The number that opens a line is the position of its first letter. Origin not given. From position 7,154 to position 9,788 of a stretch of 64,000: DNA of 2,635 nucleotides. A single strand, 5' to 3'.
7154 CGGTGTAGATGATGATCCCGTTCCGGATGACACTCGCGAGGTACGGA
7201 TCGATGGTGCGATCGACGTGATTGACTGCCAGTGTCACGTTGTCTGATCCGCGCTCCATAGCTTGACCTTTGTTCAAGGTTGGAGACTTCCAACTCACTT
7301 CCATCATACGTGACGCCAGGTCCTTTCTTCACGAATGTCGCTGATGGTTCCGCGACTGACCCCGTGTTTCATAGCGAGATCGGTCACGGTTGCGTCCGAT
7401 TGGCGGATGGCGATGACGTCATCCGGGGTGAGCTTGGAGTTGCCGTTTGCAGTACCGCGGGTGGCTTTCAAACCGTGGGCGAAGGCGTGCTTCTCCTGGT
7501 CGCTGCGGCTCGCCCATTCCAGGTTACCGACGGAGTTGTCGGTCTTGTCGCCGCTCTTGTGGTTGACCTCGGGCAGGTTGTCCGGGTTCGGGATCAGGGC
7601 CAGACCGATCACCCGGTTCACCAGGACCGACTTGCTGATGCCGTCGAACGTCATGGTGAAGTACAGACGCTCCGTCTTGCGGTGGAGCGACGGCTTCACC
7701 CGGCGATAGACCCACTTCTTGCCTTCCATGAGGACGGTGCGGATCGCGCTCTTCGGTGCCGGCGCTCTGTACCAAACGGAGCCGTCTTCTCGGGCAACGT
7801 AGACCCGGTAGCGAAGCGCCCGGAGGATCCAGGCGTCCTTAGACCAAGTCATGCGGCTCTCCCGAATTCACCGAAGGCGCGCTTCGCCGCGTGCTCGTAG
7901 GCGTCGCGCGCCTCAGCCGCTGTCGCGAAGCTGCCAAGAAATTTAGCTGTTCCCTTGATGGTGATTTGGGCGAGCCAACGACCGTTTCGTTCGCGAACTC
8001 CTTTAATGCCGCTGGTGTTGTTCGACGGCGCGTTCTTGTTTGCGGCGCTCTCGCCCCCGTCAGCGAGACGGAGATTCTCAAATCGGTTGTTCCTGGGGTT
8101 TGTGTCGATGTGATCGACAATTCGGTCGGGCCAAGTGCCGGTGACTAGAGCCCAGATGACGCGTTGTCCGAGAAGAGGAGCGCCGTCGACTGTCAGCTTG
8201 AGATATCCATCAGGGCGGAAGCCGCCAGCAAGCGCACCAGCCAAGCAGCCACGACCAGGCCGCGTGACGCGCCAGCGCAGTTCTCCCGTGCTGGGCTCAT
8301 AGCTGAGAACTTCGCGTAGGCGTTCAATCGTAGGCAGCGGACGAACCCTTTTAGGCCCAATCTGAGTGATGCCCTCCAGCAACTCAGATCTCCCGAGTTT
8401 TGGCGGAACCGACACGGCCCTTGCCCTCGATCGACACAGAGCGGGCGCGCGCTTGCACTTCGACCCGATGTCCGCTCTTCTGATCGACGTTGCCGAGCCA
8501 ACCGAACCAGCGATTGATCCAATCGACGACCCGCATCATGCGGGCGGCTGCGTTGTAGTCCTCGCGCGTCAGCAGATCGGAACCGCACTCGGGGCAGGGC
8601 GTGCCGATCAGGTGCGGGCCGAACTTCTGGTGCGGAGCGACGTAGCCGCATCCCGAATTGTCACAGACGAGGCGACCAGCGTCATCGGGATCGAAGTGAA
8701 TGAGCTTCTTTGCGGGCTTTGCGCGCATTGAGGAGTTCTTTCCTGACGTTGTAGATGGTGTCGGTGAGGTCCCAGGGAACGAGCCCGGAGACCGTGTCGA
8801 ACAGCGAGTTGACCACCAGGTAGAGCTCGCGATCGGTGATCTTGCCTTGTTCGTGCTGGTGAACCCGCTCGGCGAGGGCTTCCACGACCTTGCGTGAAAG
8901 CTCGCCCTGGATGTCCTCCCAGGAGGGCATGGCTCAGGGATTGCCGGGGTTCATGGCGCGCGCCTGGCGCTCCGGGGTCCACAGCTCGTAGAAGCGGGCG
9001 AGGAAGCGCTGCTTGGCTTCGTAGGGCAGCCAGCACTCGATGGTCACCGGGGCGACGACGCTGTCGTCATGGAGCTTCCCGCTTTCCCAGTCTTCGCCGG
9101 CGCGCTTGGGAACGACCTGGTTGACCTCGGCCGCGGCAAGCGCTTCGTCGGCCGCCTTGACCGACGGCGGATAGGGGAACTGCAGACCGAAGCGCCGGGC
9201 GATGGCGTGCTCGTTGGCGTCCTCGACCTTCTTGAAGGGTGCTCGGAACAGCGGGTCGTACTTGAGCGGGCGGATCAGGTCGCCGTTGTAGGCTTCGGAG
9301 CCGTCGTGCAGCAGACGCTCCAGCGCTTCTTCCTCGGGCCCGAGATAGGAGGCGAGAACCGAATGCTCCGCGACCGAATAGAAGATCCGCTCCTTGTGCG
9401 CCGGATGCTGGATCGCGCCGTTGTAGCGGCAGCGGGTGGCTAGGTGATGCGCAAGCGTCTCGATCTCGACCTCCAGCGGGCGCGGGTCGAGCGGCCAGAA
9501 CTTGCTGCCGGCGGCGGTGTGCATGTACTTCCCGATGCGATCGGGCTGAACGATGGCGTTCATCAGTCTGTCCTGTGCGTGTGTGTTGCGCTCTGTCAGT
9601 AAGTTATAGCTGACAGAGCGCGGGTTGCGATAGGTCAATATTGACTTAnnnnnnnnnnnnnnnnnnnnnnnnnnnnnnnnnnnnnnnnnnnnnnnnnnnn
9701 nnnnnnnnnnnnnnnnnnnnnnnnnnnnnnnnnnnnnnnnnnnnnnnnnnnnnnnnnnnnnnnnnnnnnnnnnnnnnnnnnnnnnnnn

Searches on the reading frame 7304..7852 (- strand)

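Call 83: search_protein_families(library=pfam, proteins=[window:7304-7852:-], max_evalue=0.001)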
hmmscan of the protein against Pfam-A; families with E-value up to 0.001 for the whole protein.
window:7304-7852:- (182 aa): 1 family
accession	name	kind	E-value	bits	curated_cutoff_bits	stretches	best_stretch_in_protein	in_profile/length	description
PF13392.12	HNH_3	-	2.5e-05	24.2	24.8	1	95-119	20-44/46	HNH endonuclease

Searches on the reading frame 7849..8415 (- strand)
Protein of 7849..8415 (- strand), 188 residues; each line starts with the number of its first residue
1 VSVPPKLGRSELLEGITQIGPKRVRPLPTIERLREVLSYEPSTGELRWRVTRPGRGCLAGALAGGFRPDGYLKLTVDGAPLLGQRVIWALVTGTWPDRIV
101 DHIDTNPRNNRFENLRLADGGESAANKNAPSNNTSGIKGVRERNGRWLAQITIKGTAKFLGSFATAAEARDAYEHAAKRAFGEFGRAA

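Call 83: search_protein_families(library=pfam, proteins=[window:7849-8415:-], max_evalue=0.001)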
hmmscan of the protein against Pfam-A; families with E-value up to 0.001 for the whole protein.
window:7849-8415:- (188 aa): 2 families
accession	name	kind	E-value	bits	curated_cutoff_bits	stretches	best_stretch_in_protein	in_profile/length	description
PF13392.12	HNH_3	-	1.2e-12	47.7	24.8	1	84-118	4-39/46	HNH endonuclease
PF00847.26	AP2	-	0.00015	22.4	33.3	1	135-182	1-53/54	AP2 domain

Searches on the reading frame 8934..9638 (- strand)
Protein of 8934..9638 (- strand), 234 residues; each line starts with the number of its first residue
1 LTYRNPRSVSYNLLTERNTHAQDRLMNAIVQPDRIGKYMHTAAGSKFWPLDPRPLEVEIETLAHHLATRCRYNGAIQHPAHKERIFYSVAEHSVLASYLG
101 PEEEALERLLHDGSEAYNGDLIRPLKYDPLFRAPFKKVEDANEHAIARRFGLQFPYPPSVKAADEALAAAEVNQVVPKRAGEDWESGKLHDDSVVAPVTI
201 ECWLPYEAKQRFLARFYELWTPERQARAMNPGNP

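Call 83: search_protein_families(library=pfam, proteins=[window:8934-9638:-], max_evalue=0.001)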
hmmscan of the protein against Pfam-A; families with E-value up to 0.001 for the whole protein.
window:8934-9638:- (234 aa): 1 family
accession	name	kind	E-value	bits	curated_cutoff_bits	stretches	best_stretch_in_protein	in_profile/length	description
PF12917.13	YfbR-like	-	0.0008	19.6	25.9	0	99-148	52-102/182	5'-deoxynucleotidase YfbR-like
